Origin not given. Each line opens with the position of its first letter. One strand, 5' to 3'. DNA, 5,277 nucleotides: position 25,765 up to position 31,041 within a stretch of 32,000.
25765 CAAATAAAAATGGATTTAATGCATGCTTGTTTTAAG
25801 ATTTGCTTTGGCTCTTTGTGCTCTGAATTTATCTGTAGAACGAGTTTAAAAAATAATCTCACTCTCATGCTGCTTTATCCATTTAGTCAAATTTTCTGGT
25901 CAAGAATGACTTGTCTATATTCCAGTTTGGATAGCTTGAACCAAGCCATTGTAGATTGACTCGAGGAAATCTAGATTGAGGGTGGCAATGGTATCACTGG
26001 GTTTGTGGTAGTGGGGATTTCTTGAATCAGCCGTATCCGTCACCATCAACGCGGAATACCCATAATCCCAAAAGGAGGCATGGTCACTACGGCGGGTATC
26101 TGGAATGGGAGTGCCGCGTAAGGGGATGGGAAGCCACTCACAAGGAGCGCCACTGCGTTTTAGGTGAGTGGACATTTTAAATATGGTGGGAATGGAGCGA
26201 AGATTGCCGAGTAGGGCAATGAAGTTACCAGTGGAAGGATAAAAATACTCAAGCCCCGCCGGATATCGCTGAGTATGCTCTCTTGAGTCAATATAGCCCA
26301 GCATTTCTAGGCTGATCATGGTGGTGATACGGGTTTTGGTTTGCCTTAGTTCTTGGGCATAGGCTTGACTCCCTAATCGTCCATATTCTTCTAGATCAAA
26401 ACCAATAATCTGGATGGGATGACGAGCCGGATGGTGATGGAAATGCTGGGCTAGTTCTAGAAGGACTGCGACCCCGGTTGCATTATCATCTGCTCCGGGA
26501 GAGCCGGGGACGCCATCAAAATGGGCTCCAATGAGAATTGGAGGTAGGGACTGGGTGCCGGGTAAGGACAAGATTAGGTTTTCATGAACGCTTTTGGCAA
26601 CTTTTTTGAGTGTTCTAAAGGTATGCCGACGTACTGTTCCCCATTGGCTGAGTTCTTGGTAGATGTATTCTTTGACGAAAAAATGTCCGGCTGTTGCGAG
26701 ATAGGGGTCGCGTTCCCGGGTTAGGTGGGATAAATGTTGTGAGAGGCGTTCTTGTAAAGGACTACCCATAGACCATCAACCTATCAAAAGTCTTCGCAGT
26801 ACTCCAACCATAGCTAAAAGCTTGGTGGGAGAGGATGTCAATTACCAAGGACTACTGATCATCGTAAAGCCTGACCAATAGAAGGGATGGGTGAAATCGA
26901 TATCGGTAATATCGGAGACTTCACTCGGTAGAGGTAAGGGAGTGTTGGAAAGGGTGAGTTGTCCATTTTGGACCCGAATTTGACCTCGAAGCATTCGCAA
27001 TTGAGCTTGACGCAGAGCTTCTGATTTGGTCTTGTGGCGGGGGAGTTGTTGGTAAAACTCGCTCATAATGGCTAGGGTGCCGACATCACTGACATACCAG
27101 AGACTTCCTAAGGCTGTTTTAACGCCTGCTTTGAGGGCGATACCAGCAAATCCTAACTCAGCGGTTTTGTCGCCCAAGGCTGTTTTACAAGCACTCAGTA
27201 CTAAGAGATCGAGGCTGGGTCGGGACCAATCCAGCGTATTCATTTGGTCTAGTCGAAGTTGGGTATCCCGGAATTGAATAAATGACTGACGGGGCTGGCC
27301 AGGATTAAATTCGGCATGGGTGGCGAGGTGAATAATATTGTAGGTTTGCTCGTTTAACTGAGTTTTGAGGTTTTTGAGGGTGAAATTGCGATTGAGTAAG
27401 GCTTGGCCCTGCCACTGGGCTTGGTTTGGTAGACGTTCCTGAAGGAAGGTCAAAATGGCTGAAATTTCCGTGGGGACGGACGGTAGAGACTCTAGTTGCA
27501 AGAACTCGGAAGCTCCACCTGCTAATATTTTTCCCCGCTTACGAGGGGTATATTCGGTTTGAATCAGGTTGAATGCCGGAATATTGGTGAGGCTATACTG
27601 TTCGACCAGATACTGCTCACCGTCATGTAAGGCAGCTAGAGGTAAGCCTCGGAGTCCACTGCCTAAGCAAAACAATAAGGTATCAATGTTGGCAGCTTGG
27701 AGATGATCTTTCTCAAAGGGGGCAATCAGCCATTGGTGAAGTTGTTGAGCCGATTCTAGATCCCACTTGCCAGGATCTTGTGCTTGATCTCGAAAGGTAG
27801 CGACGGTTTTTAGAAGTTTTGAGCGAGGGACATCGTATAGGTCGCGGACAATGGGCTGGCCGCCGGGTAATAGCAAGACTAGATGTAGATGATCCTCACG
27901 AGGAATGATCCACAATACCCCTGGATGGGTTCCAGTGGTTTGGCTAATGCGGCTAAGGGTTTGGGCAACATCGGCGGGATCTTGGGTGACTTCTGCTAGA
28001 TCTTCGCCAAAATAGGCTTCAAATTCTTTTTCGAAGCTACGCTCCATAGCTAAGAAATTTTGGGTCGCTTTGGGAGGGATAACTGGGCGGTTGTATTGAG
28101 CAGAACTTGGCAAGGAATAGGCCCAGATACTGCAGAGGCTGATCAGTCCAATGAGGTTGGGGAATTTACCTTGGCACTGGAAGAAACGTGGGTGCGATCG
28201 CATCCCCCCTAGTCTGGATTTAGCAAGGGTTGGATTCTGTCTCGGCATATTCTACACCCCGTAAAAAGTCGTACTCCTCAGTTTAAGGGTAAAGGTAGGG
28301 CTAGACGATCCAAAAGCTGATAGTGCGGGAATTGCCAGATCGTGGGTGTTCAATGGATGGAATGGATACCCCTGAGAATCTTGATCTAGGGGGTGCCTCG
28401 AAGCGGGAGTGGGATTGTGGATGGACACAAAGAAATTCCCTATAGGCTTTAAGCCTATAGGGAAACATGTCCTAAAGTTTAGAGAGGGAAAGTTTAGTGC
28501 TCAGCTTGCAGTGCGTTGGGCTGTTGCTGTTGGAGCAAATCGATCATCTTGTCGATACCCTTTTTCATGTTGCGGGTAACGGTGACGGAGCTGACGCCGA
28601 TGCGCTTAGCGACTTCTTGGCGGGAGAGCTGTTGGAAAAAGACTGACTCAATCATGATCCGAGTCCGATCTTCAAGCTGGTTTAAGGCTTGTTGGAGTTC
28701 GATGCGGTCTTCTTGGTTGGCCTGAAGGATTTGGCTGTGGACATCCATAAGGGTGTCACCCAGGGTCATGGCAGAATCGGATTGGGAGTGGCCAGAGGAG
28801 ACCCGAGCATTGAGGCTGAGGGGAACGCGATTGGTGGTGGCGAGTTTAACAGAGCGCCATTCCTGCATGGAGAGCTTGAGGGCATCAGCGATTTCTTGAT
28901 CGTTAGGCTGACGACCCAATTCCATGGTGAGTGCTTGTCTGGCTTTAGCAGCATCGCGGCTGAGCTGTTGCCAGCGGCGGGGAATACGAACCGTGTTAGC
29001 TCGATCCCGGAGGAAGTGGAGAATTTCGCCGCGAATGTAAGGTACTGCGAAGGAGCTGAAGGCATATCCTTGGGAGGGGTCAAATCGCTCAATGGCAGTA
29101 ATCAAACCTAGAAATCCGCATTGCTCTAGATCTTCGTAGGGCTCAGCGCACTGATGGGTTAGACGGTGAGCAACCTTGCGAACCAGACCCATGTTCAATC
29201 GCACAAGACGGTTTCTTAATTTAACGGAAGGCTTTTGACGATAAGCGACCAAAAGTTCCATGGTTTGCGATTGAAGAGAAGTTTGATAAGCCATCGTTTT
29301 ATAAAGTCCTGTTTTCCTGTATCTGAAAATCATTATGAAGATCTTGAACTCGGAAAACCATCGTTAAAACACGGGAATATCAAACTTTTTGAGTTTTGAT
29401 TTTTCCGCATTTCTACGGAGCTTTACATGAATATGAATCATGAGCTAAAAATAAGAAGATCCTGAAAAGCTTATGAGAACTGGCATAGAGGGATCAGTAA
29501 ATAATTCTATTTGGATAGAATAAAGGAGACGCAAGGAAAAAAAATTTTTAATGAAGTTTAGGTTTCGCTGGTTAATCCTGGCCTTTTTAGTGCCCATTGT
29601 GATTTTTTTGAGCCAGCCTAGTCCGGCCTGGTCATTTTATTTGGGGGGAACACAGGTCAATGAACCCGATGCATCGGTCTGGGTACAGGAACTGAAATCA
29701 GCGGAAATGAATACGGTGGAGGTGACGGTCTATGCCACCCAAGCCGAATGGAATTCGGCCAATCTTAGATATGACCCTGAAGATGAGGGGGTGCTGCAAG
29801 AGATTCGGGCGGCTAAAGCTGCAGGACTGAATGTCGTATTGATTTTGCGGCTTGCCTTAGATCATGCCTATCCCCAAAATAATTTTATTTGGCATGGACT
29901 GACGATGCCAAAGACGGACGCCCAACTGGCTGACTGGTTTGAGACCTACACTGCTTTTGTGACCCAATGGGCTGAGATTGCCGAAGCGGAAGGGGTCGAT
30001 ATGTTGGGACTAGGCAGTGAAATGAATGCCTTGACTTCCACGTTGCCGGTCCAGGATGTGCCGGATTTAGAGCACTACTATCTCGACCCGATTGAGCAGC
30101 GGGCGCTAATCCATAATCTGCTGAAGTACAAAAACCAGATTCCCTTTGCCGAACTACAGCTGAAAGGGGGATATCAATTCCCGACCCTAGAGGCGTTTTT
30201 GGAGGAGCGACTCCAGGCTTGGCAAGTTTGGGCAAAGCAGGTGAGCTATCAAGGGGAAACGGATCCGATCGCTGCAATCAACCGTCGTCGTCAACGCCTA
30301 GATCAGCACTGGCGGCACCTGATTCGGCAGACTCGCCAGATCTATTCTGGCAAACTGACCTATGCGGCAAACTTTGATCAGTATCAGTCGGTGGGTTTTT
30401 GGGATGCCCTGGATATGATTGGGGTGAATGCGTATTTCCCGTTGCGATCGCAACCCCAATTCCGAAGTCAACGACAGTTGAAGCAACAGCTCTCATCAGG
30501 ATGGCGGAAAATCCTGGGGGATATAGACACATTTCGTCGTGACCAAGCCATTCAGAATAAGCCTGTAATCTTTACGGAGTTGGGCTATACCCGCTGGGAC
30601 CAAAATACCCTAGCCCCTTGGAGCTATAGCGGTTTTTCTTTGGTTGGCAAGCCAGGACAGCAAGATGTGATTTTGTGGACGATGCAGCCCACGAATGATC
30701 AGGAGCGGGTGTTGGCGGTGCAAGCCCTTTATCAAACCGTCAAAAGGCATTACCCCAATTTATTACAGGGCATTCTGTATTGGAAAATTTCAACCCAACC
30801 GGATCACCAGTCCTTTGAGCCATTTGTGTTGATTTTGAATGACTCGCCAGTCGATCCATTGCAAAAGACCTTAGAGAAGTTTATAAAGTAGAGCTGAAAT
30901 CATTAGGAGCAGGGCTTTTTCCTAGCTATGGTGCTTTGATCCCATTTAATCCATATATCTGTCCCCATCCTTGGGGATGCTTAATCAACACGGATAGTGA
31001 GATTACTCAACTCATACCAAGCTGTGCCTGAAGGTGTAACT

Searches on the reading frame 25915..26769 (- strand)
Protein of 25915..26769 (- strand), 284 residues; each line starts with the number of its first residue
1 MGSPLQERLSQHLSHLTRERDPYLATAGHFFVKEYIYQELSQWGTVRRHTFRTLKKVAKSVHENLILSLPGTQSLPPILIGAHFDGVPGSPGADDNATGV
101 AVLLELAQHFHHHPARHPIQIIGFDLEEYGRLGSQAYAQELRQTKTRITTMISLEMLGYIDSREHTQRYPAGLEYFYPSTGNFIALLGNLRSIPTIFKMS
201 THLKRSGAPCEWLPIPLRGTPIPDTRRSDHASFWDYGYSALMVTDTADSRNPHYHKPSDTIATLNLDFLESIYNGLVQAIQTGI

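Call 40: search_protein_families(library=pfam, proteins=[window:25915-26769:-], max_evalue=0.001)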
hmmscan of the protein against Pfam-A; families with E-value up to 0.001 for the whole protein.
window:25915-26769:- (284 aa): 2 families
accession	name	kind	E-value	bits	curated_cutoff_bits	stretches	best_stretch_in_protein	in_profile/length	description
PF04389.22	Peptidase_M28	-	1.1e-32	113.8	21.3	1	64-275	1-188/193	Peptidase family M28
PF01546.33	Peptidase_M20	-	6.4e-05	23.4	24.6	1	80-145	2-86/206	Peptidase family M20/M25/M40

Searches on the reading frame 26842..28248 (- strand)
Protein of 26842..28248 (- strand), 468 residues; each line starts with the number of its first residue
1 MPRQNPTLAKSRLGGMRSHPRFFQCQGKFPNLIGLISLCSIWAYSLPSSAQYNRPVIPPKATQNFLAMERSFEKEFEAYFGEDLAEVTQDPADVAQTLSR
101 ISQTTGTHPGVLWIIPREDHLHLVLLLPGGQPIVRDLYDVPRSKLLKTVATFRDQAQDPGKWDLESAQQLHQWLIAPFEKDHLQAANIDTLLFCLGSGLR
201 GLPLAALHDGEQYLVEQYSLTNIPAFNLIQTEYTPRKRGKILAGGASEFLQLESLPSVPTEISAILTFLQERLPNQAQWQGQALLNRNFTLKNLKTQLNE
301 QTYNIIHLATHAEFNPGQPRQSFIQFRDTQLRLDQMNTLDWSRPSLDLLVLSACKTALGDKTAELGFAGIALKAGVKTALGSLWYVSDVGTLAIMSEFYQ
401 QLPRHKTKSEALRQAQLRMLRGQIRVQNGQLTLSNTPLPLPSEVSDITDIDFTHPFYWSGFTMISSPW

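Call 40: search_protein_families(library=pfam, proteins=[window:26842-28248:-], max_evalue=0.001)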
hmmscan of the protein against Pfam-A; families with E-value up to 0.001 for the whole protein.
window:26842-28248:- (468 aa): 1 family
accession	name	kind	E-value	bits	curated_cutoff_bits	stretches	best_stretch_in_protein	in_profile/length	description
PF12770.12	CHAT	-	6.2e-64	216.7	24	1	165-464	2-287/289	CHAT domain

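Call 81: search_protein_families(library=padloc, proteins=[window:26842-28248:-], max_evalue=0.01)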
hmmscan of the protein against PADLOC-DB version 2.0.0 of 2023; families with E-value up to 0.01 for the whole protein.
window:26842-28248:- (468 aa): 1 family
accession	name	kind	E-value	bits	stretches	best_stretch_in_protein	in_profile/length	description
PDLC03832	BovA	-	6e-08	30.1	1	292-423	536-670/711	-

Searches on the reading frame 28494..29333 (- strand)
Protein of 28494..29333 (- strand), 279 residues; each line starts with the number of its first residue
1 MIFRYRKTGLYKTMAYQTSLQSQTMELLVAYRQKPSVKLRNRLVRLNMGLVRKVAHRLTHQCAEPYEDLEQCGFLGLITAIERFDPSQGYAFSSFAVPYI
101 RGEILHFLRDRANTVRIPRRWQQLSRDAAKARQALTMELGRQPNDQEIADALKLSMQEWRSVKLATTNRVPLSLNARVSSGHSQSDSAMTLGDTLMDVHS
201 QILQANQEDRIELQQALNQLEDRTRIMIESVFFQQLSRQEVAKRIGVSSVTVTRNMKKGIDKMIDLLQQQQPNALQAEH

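Call 40: search_protein_families(library=pfam, proteins=[window:28494-29333:-], max_evalue=0.001)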
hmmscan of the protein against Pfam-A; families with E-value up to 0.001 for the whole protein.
window:28494-29333:- (279 aa): 5 families
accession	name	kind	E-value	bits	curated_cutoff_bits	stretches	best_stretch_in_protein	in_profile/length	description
PF04542.20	Sigma70_r2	-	1.1e-16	60.9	24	1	43-112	1-69/71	Sigma-70 region 2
PF04539.22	Sigma70_r3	-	2.6e-08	34.3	25.3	1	127-181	5-57/78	Sigma-70 region 3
PF08281.18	Sigma70_r4_2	-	2.6e-08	33.8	25.7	1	211-262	2-53/54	Sigma-70, region 4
PF04545.22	Sigma70_r4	-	1.9e-07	30.9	24.1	1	216-263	1-48/50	Sigma-70, region 4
PF07638.17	Sigma70_ECF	-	4.7e-06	27.1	21.1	1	197-257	110-173/185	ECF sigma factor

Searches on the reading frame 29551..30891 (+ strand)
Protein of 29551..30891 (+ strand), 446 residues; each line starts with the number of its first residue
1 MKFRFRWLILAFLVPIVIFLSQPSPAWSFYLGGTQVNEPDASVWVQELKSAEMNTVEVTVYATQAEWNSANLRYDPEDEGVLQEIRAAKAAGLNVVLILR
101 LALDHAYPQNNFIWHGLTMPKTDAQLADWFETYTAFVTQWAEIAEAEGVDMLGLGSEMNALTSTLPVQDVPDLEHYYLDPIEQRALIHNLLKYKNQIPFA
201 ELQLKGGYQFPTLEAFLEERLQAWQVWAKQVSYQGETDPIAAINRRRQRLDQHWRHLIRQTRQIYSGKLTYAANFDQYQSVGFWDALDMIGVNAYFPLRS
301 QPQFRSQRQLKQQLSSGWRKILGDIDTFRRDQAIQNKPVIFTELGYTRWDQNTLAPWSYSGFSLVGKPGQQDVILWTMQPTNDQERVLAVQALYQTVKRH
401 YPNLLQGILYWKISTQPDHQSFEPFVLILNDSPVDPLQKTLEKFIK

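Call 40: search_protein_families(library=pfam, proteins=[window:29551-30891:+], max_evalue=0.001)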
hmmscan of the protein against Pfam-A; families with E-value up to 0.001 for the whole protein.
window:29551-30891:+ (446 aa): 2 families
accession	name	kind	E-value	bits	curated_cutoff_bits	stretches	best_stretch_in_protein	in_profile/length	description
PF22612.2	GH113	-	1.9e-31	109.9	27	2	248-371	141-244/289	Glycoside Hydrolase Family 113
PF13547.12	GTA_TIM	-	0.00027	20.8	27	0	133-164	3-35/299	GTA TIM-barrel-like domain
